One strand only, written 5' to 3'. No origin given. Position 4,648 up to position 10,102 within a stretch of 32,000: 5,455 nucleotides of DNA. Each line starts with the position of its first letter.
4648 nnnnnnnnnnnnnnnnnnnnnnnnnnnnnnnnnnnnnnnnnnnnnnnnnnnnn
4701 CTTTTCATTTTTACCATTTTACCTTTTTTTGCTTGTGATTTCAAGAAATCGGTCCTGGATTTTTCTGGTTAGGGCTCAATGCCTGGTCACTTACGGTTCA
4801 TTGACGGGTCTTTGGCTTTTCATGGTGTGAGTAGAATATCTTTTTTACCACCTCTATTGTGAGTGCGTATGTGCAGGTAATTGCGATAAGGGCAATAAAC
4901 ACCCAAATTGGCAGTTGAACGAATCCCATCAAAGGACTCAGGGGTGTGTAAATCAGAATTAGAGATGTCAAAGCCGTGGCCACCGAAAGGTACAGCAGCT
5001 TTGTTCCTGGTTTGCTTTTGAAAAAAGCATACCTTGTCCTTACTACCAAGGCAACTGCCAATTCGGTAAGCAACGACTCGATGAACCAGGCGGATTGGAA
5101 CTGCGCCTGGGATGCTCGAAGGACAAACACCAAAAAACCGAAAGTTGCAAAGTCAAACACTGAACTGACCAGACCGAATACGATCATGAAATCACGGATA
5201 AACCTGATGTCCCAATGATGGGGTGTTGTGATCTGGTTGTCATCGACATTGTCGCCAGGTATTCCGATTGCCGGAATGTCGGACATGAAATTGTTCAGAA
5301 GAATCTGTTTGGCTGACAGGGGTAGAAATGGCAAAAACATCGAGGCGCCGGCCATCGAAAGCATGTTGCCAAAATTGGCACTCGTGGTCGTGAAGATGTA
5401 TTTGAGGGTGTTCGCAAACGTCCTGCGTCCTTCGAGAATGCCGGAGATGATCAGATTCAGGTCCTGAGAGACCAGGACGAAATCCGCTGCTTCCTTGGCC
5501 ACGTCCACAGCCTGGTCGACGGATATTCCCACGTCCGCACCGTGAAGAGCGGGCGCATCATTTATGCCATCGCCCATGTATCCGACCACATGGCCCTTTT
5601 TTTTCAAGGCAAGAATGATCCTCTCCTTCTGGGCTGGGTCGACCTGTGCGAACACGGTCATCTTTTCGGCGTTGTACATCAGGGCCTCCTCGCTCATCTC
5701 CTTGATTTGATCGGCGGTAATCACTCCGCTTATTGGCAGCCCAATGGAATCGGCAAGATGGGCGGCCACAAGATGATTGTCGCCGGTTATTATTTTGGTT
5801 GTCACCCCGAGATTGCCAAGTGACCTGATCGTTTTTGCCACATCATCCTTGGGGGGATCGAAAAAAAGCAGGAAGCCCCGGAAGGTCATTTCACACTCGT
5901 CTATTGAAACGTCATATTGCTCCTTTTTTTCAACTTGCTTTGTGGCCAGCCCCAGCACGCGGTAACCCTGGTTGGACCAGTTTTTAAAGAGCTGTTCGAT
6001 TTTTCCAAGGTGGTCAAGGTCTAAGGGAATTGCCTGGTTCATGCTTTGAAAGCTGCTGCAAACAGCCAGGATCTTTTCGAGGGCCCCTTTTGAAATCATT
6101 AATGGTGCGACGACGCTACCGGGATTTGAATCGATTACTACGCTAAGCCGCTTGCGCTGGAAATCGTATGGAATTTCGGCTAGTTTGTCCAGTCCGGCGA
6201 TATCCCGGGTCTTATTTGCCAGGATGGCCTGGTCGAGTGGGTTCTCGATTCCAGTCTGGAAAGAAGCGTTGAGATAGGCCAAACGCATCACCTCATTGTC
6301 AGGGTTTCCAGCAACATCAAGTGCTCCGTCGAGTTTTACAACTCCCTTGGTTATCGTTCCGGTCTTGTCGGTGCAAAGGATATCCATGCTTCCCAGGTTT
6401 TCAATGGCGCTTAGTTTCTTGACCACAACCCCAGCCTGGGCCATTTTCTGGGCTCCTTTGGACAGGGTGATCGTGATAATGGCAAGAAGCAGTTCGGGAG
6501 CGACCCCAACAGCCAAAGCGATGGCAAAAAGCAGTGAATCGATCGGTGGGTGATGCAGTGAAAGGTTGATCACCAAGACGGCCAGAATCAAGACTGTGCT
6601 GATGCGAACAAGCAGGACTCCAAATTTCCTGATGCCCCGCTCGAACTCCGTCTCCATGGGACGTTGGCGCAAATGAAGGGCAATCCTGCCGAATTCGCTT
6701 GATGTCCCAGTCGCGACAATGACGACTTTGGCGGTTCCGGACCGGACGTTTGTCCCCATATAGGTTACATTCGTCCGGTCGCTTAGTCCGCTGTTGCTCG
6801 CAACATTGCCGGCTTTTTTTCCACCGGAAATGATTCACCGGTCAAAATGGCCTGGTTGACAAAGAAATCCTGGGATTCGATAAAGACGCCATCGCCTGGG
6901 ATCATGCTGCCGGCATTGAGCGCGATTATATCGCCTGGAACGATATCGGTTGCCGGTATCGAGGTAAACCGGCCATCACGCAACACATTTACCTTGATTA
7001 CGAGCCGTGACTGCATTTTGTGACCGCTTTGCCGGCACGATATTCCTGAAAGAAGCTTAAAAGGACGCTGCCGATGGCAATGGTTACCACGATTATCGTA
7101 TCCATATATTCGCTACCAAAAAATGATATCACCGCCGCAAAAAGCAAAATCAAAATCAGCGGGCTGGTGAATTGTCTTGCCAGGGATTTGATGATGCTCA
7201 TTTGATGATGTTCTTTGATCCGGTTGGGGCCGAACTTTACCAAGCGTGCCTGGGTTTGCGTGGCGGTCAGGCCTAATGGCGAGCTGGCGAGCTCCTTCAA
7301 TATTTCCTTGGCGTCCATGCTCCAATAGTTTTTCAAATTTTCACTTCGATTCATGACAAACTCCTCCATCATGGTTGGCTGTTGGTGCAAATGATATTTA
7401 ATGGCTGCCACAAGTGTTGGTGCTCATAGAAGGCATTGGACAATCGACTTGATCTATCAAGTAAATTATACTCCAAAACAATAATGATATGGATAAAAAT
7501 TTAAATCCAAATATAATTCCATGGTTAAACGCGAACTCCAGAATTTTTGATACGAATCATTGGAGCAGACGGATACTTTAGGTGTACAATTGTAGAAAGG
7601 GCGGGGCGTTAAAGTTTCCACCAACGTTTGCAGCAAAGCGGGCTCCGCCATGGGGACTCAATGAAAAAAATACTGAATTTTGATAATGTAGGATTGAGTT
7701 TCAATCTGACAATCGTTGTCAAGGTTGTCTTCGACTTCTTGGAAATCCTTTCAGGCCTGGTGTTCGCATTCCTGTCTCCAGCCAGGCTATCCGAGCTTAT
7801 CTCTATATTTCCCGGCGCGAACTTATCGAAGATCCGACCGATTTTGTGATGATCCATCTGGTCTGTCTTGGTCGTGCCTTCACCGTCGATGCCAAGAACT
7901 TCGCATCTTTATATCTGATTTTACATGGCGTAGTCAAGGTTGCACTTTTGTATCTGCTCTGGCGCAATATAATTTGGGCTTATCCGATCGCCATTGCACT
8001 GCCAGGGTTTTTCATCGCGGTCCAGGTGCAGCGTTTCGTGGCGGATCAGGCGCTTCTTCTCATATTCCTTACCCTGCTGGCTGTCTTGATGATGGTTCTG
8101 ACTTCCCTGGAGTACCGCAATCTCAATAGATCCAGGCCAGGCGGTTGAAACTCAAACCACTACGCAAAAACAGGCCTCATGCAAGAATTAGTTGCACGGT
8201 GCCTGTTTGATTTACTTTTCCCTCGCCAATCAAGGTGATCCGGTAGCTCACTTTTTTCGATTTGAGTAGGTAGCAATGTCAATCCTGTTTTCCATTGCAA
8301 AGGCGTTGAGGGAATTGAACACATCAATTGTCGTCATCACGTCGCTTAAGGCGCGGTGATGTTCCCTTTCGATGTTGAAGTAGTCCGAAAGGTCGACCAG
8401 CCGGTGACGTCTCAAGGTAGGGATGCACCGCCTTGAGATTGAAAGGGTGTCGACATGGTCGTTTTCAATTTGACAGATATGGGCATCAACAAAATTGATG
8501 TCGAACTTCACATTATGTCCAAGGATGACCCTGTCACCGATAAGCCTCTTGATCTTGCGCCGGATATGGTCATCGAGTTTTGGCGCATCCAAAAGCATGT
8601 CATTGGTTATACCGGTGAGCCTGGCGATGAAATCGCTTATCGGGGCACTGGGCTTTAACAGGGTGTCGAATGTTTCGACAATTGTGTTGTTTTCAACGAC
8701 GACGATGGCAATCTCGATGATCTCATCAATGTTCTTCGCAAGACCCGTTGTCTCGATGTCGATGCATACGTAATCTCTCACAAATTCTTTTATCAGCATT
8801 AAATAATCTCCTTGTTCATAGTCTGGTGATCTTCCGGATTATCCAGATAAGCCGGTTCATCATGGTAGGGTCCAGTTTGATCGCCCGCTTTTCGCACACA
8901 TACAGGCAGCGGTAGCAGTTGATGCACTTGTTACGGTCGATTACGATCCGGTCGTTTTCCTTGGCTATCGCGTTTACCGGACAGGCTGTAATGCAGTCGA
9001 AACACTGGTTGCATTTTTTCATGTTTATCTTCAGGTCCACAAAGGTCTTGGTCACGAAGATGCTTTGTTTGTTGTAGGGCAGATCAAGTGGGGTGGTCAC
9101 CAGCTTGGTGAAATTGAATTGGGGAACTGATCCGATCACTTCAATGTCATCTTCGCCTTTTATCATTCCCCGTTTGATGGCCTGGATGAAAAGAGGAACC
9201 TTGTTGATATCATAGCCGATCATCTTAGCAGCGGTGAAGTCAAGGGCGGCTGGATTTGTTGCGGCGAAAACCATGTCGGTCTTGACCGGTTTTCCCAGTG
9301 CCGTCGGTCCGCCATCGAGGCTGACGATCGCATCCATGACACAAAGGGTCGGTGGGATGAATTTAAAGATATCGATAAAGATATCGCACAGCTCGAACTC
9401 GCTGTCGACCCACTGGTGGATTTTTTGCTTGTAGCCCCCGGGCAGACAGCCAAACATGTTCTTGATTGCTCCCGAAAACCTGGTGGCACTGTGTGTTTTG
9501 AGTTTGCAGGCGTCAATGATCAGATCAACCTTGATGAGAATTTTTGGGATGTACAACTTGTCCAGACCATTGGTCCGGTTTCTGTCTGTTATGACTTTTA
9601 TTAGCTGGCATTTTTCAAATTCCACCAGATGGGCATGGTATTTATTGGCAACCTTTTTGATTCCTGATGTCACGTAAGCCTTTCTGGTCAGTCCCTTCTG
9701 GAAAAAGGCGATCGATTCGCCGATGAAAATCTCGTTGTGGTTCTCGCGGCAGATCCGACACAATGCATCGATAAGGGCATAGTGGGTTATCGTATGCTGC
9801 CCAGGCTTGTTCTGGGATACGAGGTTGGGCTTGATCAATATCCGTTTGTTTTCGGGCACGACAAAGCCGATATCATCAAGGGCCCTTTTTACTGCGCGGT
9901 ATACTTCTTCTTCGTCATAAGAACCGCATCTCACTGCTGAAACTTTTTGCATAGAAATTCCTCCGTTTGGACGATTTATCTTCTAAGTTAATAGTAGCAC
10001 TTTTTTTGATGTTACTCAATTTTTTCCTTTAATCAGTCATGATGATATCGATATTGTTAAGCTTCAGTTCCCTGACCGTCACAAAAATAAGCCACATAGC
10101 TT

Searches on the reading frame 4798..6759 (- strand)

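Call 42: search_protein_families(library=pfam, proteins=[window:4798-6759:-], max_evalue=0.001)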
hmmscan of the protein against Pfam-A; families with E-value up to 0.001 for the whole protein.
window:4798-6759:- (653 aa): 5 families
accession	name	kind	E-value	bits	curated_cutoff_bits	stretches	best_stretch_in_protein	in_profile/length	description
PF00122.25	E1-E2_ATPase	-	1e-19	71.2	28.1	1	1-108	72-180/181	E1-E2 ATPase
PF00689.26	Cation_ATPase_C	-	5.2e-18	65.9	27.3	1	478-641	1-175/175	Cation transporting ATPase, C-terminus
PF00702.32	Hydrolase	-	5.2e-15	56.8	26.4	1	125-409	1-191/191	haloacid dehalogenase-like hydrolase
PF13246.12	Cation_ATPase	-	3.8e-05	24.1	21.7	1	191-236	47-90/91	Cation transport ATPase (P-type)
PF08282.18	Hydrolase_3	-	0.00089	19.5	20.9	0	394-433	208-247/255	haloacid dehalogenase-like hydrolase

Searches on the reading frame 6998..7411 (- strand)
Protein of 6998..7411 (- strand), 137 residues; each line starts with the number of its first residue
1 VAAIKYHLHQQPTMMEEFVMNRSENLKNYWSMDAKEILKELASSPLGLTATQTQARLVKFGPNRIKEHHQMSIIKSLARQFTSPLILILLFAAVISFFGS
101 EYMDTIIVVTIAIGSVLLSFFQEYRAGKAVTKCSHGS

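Call 42: search_protein_families(library=pfam, proteins=[window:6998-7411:-], max_evalue=0.001)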
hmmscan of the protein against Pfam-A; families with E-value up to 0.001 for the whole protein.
window:6998-7411:- (137 aa): 1 family
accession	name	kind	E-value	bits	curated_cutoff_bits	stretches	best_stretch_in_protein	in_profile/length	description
PF00690.31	Cation_ATPase_N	-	1.5e-19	69.8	20.4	1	29-96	1-69/69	Cation transporter/ATPase, N-terminus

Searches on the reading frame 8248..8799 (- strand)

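Call 42: search_protein_families(library=pfam, proteins=[window:8248-8799:-], max_evalue=0.001)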
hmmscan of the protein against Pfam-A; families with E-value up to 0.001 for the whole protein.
window:8248-8799:- (183 aa): 3 families
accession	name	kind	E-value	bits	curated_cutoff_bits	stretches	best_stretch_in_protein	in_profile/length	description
PF00929.31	RNase_T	-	6e-34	118.4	24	1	11-161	1-164/164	Exonuclease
PF16473.11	Rv2179c-like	-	2.5e-05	24.5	27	1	10-160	2-172/177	3'-5' exoribonuclease Rv2179c-like domain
PF13482.12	RNase_H_2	-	4.2e-05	24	22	1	11-147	1-119/165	RNase_H superfamily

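Call 58: search_protein_families(library=padloc, proteins=[window:8248-8799:-], max_evalue=0.001)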
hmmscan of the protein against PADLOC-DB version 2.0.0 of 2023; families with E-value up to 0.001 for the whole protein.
window:8248-8799:- (183 aa): 3 families
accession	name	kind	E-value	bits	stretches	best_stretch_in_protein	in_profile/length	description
PDLC01247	DEDDh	-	5.1e-38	128.9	1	11-161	1-138/139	"CAS-I,CAS-II,CAS-III,CAS-IV,CAS-V,CAS-VI; associated"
PDLC05027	PDC-S48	-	1.6e-27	94.7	1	8-168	4-170/411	-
PDLC05028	PDC-S48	-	1.1e-18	65.1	1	10-164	20-179/512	-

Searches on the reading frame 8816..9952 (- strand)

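Call 42: search_protein_families(library=pfam, proteins=[window:8816-9952:-], max_evalue=0.001)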
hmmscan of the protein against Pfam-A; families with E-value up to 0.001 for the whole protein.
window:8816-9952:- (378 aa): 10 families
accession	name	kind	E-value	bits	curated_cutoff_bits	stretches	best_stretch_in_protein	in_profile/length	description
PF04015.17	DUF362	-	1.1e-43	150.1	24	1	38-242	1-199/200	Domain of unknown function (DUF362)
PF12837.12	Fer4_6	-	6.2e-12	45.3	25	2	308-329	3-24/24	4Fe-4S binding domain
PF13237.11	Fer4_10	-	2e-08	34.5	25.5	1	308-353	3-52/53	4Fe-4S dicluster domain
PF00037.32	Fer4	-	2.1e-08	34.1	21.1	1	336-359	1-24/24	4Fe-4S binding domain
PF12838.12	Fer4_7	-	8.8e-08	32.9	27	1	313-356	1-51/52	4Fe-4S dicluster domain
PF14697.11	Fer4_21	-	2.1e-06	28.2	35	2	308-358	2-57/59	4Fe-4S dicluster domain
PF13187.11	Fer4_9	-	5e-06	26.9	27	1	313-358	1-52/52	4Fe-4S dicluster domain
PF12797.12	Fer4_2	-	3e-05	24.2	24.5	1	335-353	2-20/22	4Fe-4S binding domain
PF13484.11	Fer4_16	-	0.00011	23.3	30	0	313-344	1-30/66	4Fe-4S double cluster binding domain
PF25160.1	LdpA_Fe-S-bd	-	0.00033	20.8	27.6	1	319-359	8-44/49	LdpA Fe-S cluster-binding domain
